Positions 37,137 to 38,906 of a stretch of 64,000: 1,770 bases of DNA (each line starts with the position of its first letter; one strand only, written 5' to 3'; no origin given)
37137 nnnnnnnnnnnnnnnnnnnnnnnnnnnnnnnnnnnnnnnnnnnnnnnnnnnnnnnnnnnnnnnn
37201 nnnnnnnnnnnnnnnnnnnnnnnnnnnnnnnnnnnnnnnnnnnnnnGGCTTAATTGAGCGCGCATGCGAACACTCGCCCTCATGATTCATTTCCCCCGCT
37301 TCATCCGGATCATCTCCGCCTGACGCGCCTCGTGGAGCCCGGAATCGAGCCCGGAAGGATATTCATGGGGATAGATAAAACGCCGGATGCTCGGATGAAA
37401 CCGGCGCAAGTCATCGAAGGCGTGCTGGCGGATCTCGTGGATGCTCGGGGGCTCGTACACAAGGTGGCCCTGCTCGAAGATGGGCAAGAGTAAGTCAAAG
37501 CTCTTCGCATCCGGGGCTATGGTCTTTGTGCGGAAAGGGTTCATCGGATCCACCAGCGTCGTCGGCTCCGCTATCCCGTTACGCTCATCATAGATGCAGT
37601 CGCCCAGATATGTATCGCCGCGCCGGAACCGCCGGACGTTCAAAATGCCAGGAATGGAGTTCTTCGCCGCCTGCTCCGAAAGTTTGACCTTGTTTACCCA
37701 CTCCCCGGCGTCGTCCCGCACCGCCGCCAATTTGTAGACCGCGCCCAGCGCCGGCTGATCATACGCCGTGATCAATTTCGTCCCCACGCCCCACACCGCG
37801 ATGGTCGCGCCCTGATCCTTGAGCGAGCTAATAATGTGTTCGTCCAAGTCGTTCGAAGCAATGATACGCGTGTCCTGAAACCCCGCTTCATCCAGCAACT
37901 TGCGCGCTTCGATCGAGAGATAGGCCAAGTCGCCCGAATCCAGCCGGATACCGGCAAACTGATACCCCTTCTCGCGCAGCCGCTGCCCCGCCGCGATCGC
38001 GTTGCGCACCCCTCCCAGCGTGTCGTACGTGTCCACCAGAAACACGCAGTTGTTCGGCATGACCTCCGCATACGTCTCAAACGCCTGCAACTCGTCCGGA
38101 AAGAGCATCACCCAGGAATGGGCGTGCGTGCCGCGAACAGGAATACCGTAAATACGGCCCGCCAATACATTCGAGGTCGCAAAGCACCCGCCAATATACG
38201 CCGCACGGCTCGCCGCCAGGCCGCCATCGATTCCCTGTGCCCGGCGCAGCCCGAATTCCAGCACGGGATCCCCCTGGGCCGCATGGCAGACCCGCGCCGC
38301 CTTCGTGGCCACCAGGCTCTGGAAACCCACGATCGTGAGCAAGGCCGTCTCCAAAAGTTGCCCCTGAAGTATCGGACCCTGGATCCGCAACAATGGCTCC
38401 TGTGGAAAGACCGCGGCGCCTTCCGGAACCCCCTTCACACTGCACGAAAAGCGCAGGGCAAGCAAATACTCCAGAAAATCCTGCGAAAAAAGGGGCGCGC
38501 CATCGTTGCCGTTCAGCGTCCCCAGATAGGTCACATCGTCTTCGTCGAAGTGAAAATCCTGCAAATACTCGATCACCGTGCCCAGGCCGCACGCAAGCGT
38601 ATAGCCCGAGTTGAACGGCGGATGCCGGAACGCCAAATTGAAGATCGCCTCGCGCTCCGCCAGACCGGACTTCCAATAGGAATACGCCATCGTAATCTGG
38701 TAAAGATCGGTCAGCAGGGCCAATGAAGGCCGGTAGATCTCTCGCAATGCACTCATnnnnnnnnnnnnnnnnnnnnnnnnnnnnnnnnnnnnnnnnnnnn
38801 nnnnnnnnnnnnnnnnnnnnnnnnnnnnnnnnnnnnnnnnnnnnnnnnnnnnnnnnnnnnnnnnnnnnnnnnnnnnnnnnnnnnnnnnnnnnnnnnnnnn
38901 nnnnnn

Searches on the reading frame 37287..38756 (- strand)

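Call 25: search_protein_families(library=pfam, proteins=[window:37287-38756:-], max_evalue=0.01)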
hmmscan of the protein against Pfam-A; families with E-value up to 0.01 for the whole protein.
window:37287-38756:- (489 aa): 4 families
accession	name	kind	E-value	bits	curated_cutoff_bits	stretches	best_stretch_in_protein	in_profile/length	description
PF17767.7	NAPRTase_N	-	1.2e-33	116.5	32.6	1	14-143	1-124/125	Nicotinate phosphoribosyltransferase (NAPRTase) N-terminal domain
PF17956.6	NAPRTase_C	-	9.8e-14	52.2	23.3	1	381-475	12-108/111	Nicotinate phosphoribosyltransferase C-terminal domain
PF04095.22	NAPRTase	-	2.9e-06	27.6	20.8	1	191-347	32-197/239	Nicotinate phosphoribosyltransferase (NAPRTase) family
PF02749.22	QRPTase_N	-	0.0021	18.7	27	1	99-144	36-79/82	Quinolinate phosphoribosyl transferase, N-terminal domain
